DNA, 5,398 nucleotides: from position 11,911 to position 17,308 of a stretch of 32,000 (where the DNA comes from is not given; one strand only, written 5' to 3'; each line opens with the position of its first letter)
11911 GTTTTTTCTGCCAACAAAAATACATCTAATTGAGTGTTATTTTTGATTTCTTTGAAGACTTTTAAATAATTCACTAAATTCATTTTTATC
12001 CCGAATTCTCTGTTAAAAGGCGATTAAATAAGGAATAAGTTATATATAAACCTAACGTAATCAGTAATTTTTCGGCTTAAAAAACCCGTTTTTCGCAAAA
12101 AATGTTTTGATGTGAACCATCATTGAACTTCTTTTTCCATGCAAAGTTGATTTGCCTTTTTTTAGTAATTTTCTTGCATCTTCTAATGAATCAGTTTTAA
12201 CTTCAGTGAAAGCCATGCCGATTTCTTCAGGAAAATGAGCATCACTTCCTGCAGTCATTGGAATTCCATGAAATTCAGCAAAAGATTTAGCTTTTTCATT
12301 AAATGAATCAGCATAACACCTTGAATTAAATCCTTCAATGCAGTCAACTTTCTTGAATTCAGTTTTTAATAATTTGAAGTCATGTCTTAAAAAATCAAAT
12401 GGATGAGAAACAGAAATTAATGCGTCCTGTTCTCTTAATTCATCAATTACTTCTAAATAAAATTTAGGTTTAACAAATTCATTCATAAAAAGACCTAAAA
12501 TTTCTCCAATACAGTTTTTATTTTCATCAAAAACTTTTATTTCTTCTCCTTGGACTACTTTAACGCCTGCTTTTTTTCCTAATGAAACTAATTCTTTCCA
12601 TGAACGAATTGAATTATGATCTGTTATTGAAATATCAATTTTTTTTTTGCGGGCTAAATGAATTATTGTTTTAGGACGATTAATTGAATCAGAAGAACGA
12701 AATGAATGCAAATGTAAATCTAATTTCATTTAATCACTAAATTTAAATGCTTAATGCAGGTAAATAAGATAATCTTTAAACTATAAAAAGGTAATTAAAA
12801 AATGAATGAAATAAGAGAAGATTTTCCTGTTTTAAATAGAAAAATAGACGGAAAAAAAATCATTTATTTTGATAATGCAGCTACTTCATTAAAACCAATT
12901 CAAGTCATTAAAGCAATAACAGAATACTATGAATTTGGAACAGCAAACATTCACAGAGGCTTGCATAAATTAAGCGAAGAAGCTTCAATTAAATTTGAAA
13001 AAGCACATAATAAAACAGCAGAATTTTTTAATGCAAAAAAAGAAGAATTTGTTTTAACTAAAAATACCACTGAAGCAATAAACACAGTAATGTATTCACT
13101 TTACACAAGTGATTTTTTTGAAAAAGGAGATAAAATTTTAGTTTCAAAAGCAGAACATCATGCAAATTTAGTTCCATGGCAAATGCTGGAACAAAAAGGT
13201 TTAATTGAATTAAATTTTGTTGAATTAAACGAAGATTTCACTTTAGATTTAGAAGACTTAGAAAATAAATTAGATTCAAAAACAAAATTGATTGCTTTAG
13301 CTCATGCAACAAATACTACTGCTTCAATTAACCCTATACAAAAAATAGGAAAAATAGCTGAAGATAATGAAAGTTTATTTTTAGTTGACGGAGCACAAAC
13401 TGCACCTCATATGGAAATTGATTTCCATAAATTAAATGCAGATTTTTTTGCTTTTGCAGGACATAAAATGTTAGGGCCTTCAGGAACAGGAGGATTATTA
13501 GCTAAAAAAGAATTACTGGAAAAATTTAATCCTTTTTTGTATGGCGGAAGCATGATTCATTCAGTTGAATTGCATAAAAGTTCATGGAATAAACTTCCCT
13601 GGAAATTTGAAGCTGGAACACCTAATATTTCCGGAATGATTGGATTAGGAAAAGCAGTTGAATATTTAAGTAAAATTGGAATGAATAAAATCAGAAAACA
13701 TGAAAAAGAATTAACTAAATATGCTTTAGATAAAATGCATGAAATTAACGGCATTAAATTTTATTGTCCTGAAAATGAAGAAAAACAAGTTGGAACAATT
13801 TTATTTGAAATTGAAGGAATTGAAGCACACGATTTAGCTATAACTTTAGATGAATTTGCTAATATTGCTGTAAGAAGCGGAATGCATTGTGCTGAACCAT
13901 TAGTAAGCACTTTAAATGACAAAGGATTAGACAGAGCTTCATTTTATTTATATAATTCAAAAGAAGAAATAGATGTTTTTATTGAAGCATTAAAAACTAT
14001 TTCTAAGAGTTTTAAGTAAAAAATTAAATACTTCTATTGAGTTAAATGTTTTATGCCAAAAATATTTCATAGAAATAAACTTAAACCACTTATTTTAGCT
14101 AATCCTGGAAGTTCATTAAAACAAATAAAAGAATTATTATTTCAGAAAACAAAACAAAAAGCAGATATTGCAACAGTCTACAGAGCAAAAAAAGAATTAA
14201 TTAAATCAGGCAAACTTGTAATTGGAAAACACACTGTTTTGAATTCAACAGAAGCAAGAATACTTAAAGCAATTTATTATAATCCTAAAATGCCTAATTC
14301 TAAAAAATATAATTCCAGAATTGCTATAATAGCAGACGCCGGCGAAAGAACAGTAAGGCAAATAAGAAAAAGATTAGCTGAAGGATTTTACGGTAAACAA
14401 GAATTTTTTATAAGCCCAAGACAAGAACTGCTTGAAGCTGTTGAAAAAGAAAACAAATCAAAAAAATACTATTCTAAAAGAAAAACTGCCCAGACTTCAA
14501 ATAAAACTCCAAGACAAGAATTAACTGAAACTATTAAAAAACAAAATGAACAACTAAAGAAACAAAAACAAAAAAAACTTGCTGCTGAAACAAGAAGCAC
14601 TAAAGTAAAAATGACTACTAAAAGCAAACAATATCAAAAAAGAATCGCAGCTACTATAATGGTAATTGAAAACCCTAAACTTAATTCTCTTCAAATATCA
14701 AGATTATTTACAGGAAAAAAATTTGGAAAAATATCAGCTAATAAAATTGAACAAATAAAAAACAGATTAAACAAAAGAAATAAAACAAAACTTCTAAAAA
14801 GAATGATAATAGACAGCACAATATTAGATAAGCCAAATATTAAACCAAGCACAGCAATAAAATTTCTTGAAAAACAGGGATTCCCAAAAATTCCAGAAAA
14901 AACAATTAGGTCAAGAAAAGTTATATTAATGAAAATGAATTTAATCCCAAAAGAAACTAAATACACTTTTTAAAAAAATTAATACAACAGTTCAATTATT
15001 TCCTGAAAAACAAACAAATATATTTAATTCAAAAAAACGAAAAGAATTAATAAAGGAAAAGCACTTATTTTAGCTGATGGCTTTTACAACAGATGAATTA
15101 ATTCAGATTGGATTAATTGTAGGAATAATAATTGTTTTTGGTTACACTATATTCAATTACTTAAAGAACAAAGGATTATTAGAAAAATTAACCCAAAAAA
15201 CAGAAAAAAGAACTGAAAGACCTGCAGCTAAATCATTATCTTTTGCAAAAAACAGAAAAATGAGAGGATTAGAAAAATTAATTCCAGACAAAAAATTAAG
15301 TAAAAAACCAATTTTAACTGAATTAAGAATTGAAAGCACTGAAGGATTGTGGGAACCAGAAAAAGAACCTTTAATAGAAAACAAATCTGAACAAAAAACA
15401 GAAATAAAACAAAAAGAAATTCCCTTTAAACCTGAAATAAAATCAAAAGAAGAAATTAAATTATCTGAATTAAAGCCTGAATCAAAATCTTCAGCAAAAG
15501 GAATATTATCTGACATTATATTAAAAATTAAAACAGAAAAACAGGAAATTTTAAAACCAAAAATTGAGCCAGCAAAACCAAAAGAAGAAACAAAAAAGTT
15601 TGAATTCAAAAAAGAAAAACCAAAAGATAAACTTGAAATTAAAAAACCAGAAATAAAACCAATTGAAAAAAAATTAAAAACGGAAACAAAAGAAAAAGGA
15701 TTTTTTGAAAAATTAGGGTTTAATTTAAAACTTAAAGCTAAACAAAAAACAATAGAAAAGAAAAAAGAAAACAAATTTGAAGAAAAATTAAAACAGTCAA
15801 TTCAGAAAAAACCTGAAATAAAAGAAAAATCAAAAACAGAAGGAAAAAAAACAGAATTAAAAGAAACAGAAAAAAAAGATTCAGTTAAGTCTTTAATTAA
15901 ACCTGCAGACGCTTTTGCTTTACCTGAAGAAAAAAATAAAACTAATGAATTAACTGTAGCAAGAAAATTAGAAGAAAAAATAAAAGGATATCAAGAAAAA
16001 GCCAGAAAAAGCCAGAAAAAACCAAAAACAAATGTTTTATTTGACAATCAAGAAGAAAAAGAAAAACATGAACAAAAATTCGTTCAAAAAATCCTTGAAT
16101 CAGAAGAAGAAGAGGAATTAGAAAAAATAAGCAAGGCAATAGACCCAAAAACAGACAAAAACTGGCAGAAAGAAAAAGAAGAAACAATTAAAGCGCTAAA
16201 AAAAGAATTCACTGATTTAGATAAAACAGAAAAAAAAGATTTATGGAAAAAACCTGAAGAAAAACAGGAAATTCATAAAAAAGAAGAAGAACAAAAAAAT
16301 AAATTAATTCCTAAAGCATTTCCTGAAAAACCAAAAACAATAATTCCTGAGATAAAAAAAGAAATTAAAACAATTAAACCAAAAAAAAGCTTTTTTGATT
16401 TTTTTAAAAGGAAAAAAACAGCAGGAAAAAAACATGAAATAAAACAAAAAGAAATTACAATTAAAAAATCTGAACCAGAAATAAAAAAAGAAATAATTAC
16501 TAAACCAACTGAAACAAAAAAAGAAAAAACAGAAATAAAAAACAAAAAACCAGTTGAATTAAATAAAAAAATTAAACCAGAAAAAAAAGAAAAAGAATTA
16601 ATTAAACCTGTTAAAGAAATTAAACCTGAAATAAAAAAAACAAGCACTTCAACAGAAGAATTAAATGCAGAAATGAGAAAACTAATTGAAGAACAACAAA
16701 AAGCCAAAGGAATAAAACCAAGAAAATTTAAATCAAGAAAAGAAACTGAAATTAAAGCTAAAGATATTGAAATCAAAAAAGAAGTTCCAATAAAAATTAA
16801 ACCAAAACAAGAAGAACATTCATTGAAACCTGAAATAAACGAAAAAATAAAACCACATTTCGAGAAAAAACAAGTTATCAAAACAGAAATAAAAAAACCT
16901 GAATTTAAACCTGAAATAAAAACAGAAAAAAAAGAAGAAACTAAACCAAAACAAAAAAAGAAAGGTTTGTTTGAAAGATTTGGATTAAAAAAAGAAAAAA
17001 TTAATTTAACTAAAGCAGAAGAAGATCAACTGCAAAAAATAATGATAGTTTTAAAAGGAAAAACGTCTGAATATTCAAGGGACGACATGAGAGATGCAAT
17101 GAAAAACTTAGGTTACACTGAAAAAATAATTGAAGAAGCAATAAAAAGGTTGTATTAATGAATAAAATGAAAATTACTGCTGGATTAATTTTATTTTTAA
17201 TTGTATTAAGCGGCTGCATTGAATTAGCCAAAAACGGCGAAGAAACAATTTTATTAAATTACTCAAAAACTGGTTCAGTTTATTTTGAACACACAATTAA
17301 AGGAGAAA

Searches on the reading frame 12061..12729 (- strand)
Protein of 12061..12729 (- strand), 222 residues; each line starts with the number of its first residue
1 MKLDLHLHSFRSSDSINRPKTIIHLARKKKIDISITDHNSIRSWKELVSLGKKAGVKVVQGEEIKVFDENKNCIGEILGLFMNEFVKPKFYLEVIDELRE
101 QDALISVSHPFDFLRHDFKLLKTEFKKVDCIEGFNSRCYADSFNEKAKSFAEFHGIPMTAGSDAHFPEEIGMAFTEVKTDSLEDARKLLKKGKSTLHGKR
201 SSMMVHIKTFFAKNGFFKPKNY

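Call 44: search_protein_families(library=pfam, proteins=[window:12061-12729:-], max_evalue=0.001)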
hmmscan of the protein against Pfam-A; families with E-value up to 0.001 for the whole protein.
window:12061-12729:- (222 aa): 2 families
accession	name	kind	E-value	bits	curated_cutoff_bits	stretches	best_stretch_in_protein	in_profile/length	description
PF13263.12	PHP_C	-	1.5e-15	56.9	21.3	1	143-193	3-55/56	PHP-associated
PF02811.25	PHP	-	1.1e-09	39.2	26.4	1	4-113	1-87/164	PHP domain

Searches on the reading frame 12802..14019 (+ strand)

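Call 44: search_protein_families(library=pfam, proteins=[window:12802-14019:+], max_evalue=0.001)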
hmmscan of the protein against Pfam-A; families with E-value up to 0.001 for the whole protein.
window:12802-14019:+ (405 aa): 5 families
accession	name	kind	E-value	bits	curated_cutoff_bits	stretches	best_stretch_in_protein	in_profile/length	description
PF00266.25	Aminotran_5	-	1.9e-131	438.9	21.5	1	21-393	1-371/371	Aminotransferase class-V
PF00155.27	Aminotran_1_2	-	8.1e-08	32.3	19.7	1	31-197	18-186/361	Aminotransferase class I and II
PF01053.26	Cys_Met_Meta_PP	-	1.1e-06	27.9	27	1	62-224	43-200/381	Cys/Met metabolism PLP-dependent enzyme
PF01041.23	DegT_DnrJ_EryC1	-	0.00014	21.6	19.8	1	73-235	34-186/360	DegT/DnrJ/EryC1/StrS aminotransferase family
PF01212.27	Beta_elim_lyase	-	0.00048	20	27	1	68-200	37-172/288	Beta-eliminating lyase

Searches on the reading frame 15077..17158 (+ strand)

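Call 44: search_protein_families(library=pfam, proteins=[window:15077-17158:+], max_evalue=0.001)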
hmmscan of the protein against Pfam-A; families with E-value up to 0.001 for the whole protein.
window:15077-17158:+ (693 aa): 1 family
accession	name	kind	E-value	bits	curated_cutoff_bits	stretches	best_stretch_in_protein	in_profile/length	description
PF21982.2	RecX_HTH1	-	0.00036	20.9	26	0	664-692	12-40/40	RecX, first three-helix domain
